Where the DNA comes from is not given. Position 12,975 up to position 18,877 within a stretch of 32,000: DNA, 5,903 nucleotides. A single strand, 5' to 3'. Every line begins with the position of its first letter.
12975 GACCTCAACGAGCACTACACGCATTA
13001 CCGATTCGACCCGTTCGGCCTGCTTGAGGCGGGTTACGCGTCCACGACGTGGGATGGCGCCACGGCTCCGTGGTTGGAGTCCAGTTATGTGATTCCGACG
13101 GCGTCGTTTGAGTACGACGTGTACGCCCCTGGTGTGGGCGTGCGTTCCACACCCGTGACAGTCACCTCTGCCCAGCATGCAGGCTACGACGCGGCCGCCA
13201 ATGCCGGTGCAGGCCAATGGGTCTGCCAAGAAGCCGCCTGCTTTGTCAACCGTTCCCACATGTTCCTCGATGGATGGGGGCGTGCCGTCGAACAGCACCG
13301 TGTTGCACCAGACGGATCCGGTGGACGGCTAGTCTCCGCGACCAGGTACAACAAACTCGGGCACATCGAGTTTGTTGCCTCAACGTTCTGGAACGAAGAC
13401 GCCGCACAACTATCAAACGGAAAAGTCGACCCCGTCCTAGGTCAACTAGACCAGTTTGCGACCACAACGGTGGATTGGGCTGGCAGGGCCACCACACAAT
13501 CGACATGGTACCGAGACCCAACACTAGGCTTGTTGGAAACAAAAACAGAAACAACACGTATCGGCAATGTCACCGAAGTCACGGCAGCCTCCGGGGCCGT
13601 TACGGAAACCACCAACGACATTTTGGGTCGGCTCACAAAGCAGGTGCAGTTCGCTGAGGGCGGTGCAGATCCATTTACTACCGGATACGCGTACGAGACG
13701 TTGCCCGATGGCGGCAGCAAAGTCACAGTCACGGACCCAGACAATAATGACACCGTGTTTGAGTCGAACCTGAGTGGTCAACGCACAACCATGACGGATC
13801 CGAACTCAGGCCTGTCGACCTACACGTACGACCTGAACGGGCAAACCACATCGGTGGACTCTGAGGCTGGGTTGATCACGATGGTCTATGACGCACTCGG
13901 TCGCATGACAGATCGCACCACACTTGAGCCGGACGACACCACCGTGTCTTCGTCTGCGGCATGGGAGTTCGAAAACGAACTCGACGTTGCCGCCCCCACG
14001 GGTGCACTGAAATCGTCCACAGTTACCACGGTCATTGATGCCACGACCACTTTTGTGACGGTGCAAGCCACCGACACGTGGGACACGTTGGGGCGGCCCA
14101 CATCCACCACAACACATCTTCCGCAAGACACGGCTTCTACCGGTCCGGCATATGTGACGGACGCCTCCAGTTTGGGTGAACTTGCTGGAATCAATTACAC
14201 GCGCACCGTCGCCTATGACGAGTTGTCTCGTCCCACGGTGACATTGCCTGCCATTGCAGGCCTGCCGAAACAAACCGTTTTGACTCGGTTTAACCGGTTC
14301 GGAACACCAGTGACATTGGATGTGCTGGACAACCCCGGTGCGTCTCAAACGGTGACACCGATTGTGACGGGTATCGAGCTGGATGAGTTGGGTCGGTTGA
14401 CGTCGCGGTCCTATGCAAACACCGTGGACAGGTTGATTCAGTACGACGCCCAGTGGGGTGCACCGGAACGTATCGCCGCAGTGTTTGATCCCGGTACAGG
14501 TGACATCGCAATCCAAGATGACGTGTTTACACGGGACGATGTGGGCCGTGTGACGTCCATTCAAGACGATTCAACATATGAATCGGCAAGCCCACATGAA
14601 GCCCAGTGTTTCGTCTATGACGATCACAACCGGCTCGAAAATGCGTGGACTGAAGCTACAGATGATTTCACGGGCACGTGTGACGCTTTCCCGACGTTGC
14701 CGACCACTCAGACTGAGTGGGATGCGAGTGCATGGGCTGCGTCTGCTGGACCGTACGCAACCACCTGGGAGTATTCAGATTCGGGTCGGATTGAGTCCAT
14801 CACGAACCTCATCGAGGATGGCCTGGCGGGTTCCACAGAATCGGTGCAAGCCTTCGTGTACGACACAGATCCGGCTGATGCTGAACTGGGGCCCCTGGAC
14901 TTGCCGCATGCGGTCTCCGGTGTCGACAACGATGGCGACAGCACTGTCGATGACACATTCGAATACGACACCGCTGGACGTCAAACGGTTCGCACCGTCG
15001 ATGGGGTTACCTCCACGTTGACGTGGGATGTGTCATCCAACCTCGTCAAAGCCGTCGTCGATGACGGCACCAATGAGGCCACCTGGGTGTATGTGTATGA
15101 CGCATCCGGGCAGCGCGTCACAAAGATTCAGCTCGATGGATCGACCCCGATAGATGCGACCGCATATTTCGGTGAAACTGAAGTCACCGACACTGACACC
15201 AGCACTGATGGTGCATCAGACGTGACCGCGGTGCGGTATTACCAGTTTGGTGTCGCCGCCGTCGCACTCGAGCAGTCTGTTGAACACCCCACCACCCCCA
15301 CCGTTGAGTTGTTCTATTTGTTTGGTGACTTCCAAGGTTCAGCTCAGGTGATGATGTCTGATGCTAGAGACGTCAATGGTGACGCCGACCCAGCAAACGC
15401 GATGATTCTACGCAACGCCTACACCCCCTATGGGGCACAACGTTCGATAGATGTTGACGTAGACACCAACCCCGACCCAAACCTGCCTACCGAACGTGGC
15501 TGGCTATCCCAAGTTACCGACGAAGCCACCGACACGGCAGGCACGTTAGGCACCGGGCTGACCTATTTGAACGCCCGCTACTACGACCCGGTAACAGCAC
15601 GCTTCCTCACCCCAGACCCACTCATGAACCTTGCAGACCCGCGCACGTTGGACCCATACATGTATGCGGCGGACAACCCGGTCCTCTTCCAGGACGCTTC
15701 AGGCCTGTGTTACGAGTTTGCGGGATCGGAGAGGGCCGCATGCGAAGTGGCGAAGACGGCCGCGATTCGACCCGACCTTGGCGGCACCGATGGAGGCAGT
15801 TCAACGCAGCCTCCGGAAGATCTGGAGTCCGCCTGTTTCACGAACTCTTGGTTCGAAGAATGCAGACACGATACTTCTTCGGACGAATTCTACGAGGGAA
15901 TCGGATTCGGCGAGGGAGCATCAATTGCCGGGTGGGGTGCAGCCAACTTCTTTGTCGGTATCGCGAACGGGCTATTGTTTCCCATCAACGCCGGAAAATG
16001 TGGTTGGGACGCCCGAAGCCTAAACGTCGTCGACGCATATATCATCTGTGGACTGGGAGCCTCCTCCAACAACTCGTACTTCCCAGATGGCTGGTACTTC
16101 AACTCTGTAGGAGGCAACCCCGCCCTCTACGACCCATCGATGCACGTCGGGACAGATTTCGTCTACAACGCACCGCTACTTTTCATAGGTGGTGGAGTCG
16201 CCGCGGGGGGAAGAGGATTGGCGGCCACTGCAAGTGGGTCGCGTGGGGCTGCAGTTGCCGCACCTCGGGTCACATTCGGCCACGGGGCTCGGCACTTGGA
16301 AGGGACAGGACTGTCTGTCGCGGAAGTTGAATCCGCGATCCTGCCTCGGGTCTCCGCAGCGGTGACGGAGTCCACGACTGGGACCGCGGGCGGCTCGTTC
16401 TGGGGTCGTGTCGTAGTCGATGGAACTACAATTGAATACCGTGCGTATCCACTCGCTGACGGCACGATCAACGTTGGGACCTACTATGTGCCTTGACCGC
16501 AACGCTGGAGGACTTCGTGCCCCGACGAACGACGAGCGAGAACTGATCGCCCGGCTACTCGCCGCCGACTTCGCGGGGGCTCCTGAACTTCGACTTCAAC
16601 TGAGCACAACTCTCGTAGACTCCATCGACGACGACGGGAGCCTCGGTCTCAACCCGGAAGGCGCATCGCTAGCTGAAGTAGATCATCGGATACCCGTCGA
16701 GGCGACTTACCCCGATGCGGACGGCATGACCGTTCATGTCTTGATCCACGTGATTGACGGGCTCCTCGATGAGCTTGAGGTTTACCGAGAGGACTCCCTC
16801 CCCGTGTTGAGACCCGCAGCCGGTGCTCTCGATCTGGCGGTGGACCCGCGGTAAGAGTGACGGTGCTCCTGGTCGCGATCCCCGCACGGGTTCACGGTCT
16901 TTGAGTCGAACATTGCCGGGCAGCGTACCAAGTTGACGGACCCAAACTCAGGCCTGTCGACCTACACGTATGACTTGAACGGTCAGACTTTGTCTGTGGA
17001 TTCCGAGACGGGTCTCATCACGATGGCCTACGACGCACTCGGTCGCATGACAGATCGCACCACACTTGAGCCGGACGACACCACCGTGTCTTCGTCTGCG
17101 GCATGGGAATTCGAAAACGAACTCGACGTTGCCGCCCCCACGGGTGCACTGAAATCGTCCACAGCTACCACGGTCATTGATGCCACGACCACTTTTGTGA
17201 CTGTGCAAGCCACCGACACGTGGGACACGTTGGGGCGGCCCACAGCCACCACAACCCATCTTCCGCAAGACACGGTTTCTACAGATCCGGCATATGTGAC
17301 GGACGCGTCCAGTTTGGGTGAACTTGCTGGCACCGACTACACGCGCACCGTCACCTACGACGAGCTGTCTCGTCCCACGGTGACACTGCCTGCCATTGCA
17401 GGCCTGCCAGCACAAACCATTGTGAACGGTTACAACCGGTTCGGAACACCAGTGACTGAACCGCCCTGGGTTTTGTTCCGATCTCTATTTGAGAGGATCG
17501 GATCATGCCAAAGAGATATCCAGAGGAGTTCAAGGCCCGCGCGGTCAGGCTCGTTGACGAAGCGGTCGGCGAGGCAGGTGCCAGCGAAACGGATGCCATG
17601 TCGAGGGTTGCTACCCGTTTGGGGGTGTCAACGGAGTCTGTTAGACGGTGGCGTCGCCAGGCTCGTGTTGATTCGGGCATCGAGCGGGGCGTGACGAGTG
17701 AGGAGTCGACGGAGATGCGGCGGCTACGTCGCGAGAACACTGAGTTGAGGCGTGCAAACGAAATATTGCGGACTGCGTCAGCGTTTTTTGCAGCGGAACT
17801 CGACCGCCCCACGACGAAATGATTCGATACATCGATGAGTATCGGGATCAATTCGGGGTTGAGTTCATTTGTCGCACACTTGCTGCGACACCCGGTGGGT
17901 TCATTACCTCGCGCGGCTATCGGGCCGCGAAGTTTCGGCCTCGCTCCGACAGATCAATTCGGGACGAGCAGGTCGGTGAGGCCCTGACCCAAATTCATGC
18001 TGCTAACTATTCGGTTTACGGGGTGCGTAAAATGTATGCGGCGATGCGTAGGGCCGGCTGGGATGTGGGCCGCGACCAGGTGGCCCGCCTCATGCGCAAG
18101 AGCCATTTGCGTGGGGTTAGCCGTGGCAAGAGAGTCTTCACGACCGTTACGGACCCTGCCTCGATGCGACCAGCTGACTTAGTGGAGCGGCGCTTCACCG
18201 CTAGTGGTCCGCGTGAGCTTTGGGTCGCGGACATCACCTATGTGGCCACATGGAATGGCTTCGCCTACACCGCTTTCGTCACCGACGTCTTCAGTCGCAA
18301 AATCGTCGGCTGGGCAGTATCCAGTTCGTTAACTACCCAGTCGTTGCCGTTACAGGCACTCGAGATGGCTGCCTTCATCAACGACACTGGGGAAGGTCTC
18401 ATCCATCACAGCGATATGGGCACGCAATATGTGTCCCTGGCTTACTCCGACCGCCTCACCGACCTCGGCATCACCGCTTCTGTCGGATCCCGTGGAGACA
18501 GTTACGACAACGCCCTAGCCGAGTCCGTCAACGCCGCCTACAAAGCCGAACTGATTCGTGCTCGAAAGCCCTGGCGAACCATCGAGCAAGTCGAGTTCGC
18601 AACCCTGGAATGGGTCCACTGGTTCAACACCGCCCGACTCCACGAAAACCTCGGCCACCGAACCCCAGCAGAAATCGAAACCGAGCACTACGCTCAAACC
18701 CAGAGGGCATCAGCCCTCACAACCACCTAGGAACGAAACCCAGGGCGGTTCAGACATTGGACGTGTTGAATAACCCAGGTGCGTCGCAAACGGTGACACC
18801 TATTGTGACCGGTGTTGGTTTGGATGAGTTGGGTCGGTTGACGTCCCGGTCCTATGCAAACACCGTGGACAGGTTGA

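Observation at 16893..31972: Array of silent orphan rhs 3' fragments carrying at least four different toxin tips, each with its own small downstream ORF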

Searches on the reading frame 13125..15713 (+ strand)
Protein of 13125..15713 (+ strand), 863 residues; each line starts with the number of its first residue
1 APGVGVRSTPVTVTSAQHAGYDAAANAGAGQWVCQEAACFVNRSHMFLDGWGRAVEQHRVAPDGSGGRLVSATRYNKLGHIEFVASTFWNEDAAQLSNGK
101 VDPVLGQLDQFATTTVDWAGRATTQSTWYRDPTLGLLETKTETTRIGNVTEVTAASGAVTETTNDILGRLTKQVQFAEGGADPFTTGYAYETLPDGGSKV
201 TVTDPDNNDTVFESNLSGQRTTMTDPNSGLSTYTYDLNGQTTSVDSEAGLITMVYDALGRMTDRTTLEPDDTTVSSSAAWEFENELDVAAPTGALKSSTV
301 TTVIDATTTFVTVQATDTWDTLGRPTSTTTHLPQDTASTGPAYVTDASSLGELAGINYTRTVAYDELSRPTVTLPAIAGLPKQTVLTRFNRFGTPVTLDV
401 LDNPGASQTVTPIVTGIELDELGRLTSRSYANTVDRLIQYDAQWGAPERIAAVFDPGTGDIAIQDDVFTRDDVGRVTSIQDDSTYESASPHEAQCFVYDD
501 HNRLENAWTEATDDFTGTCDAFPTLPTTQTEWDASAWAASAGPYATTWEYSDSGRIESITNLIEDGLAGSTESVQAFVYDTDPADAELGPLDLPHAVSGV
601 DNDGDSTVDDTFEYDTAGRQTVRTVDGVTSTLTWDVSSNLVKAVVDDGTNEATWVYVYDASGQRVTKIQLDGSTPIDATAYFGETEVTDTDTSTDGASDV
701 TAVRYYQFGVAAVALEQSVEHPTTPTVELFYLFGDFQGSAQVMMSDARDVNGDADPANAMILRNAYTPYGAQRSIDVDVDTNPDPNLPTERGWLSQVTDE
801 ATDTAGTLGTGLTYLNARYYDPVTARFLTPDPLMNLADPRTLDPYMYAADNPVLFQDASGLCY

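Call 18: find_related_loci(query=window:13125-15713:+, collection=genome_contigs, flank=10000)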
Query window:13125-15713:+ (863 aa) in genome_contigs; peptide patterns used: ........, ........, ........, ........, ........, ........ (x = any residue, [..] = any of these).
14 stretches matched a pattern; 1 encode a relative of the query (tblastn E <= 1e-3); 1 distinct loci.
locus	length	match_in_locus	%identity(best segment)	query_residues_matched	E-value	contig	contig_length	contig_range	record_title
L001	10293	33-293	59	763-863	1e-31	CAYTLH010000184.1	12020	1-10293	MAG TPA_asm: uncultured Demequinaceae bacterium isolate SRP185410_co1_307 genome assembly, contig: k141_64499, whole gen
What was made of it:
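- Tried and rejected: The genome_contigs scan with the core gave only one distant Demequinaceae contig end (call 18), so no sister genome was available to reconstruct the array's history.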

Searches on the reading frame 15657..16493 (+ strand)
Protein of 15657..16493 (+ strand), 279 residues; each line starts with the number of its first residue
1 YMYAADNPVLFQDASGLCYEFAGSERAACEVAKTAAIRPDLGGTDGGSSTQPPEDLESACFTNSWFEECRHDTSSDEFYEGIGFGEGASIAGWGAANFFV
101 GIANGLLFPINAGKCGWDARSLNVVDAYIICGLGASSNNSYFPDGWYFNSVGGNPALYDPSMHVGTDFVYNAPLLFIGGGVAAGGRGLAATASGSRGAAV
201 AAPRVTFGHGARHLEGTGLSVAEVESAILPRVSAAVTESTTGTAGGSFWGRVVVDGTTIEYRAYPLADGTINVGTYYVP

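Call 13: search_protein_families(library=pfam, max_evalue=1, proteins=[window:15657-16493:+])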
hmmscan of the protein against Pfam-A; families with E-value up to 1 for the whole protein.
window:15657-16493:+ (279 aa): 0 families
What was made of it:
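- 16254..16496 (+): Terminal toxin domain of the expressed tip (~80 residues; invariant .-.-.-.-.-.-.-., E, Y-R-A). The predicted fold is RelE/HigB/BECR-like, so it is probably an RNase. No Pfam hit (call 13).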

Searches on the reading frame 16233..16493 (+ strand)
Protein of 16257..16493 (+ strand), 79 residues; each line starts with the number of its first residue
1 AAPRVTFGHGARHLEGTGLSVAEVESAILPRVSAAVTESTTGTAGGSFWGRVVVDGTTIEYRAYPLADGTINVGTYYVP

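Call 33: search_solved_structures(query=window:16257-16493:+, max_evalue=10, show_alignments=2)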
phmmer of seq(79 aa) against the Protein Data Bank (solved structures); distinct sequences matched with E-value up to 10: 13.
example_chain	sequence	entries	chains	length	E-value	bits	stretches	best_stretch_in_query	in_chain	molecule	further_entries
8bv0_B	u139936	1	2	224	0.25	15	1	4-35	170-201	Truncated secreted SPRY domain-containing protein 15 (Fragment)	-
9qww_B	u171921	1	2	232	0.26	15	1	4-35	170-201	Truncated secreted SPRY domain-containing protein 15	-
3mgx_A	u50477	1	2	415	0.68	13.7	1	4-35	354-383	Putative P450 monooxygenase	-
9ifd_A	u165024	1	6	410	1.1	13.1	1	3-38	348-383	Cytochrome P-450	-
7q6r_A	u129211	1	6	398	1.1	13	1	3-38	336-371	Cytochrome P-450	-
8qyi_A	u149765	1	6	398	1.1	13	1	3-38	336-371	Cytochrome P-450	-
7q6x_A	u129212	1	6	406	1.1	13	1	3-38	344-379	Cytochrome P-450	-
9ibm_A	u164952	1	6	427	1.1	13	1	3-38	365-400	Cytochrome P-450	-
4xe3_A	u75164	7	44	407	1.1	13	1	3-38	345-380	Cytochrome P-450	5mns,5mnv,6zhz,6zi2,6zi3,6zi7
8qrd_A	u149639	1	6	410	1.2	13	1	3-38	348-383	Cytochrome P-450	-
7q89_A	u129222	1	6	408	1.2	12.9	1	3-38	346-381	Cytochrome P-450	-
21gu_B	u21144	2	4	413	1.2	12.9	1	3-39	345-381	Cytochrome P-450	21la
21no_B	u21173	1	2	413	1.2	12.9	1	3-39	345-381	Cytochrome P-450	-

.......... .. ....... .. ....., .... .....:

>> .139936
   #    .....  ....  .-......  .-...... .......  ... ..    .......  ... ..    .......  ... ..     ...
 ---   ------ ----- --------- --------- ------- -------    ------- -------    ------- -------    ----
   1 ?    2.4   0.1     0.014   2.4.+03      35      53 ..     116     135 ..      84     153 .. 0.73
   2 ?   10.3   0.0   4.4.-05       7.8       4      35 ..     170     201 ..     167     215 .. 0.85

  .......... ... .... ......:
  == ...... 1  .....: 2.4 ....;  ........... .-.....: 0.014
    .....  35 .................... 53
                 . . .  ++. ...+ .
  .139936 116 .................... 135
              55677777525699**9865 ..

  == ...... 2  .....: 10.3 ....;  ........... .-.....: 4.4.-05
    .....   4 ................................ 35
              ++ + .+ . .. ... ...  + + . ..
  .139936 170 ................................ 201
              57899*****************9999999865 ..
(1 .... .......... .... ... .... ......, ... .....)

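Call 42: predict_structure(alignment_id=A2)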
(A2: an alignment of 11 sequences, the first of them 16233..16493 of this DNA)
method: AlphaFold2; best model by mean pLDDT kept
length: 87 residues; sequences in the alignment: 11
mean_pLDDT: 83.7   pTM: 0.72
mean pLDDT of the five models: 83.7, 81.3, 80.2, 78.8, 78.3
residues with pLDDT >= 90: 44; 70-90: 27; 50-70: 10; < 50: 6
segments of 3 or more residues with pLDDT < 50: 1-5
pLDDT, mean of each block of 10 residues (from residue 1): 54 88 92 94 73 79 95 89 91
secondary structure, 60 per line:
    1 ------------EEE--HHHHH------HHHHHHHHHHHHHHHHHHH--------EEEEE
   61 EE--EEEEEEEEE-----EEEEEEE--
elements in order: E13-15 H18-22 H29-47 E56-62 E65-73 E79-85
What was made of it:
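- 16254..16496 (+): AF2 model pLDDT 83.7 (call 42).
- On BECR/RelE-like RNase toxins (main tip): AF2 pLDDT 83.7 (call 42).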

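Call 48: fold_search(model_id=the predicted structure, library=pdb)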
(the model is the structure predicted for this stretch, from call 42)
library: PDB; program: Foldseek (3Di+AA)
matches with E <= 10: 1110; with E <= 0.001: 0
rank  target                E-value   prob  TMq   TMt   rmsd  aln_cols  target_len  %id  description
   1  5jaa_D                8.5e-03  0.99  0.50  0.44   4.9        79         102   14  Crystal structure of the HigBA2 toxin-antitoxin complex (released 2017-04-05)
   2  5ja8_E                3.8e-02  0.96  0.49  0.42   4.5        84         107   14  Crystal structure of the HigB2 toxin in complex with Nb2 (released 2017-04-05)
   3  4fxe_E                6.8e-02  0.80  0.45  0.47   6.0        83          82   14  Crystal structure of the intact E. coli RelBE toxin-antitoxin complex (released 2012-08-29)
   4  4ew7                  7.3e-02  0.63  0.34  0.28   6.0        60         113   18  The crystal structure of conjugative transfer PAS_like domain from Salmonella enterica subsp. enterica serovar Typhimuri (released 2012-09-12)
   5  6cp8_A                7.7e-02  0.63  0.39  0.26   4.7        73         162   23  Contact-dependent growth inhibition toxin-immunity protein complex from from E. coli 3006 (released 2019-03-13)
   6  4fxh_B                9.4e-02  0.77  0.44  0.42   5.7        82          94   13  Crystal structure of the isolated E. coli RelE toxin, P212121 form (released 2012-08-29)
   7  4fxe_F                9.4e-02  0.51  0.37  0.40   6.7        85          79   10  Crystal structure of the intact E. coli RelBE toxin-antitoxin complex (released 2012-08-29)
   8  8c24_A                1.3e-01  0.38  0.33  0.32   6.8        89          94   17  ParDE1 toxin-antitoxin complex from Mycobacterium tuberculosis (rv1960c-rv1959c) (released 2023-12-20)
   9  5v0f                  1.5e-01  0.60  0.30  0.23   8.0        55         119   13  Crystal structure of C-As lyase with mutation K105A and substrate Roxarsone (released 2018-03-21)
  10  6bxj                  1.7e-01  0.38  0.32  0.06   7.9        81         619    7  Structure of a single-chain beta3 integrin (released 2018-10-03)
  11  6vek_A                2.5e-01  0.63  0.47  0.16   4.2        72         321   22  Contact-dependent growth inhibition toxin-immunity protein complex from from E. coli 3006, full-length (released 2021-01-27)
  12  5ymx_B                2.5e-01  0.25  0.29  0.16   8.8        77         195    9  Myxococcus xanthus MglA in GDP bound conformation (released 2018-10-24)
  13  2rk9_B                2.8e-01  0.41  0.31  0.24   7.2        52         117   10  The crystal structure of a glyoxalase/bleomycin resistance protein/dioxygenase superfamily member from Vibrio splendid (released 2007-10-30)
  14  6af3_A                2.8e-01  0.25  0.34  0.28   9.4        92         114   11  Toxin-Antitoxin module from Streptococcus pneumoniae (released 2019-08-14)
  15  9a1f_R                3.2e-01  0.38  0.37  0.30   5.9        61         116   20  Integrative structure of the XcpGHIJK pseudo pilus filament model of a type II secretion system (released 2021-06-18)
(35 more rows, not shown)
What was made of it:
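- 16254..16496 (+): Foldseek PDB top hits are HigB2, RelE, CdiA-CT EC3006 and BrnT, but they are weak (best E 8.5e-3, TM 0.5; call 48).
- On BECR/RelE-like RNase toxins (main tip): Foldseek top hits are HigB2, RelE, CdiA-CT EC3006 and BrnT, but the best E is 8.5e-3 with TM 0.5 (call 48).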

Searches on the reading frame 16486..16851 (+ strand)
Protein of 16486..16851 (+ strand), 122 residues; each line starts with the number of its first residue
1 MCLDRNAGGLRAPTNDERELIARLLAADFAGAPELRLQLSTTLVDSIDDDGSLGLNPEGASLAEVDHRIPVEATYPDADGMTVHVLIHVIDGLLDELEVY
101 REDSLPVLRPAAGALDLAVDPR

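Call 10: search_protein_families(library=pfam, max_evalue=0.01, proteins=[window:16486-16851:+])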
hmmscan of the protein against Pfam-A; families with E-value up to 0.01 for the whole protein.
window:16486-16851:+ (122 aa): 1 family
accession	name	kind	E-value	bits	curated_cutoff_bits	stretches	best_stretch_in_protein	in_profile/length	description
PF22480.1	DUF6984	-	1.2e-11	44.9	24.6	1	11-109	2-99/101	Domain of unknown function (DUF6984)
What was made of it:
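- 16486..16854 (+): imm0, the candidate immunity gene for the main tip (122 residues from ATG 16486, overlapping the rhs stop by 11 nt). Pfam DUF6984 at 1.2e-11 (call 10).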

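Call 11: search_protein_families(library=ncbifam, max_evalue=0.01, proteins=[window:16486-16851:+])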
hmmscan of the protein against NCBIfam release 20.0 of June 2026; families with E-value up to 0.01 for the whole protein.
window:16486-16851:+ (122 aa): 0 families

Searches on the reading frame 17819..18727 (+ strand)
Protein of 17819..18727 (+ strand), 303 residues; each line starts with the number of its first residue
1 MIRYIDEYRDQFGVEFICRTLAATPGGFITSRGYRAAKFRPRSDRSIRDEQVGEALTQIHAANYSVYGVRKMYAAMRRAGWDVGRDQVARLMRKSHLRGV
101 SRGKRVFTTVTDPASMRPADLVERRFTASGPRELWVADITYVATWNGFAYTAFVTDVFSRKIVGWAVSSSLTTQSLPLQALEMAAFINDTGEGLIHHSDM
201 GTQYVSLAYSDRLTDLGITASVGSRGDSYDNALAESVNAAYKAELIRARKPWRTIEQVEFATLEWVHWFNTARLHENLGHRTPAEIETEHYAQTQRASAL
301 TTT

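Call 60: search_protein_families(library=pfam, max_evalue=0.001, proteins=[window:17819-18727:+])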
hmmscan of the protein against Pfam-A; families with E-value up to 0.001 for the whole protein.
window:17819-18727:+ (303 aa): 4 families
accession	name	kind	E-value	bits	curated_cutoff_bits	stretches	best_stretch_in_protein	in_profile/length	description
PF00665.32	rve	-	1.4e-19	70.7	32.6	1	130-227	3-101/102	Integrase core domain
PF13276.12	HTH_21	-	1.9e-15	57.2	28.1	1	49-105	3-60/60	HTH-like domain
PF13683.12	rve_3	-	8.9e-15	54.6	26.5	1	217-283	2-67/67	Integrase core domain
PF13333.12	rve_2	-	3e-06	27.7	22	1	236-286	2-51/56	Integrase core domain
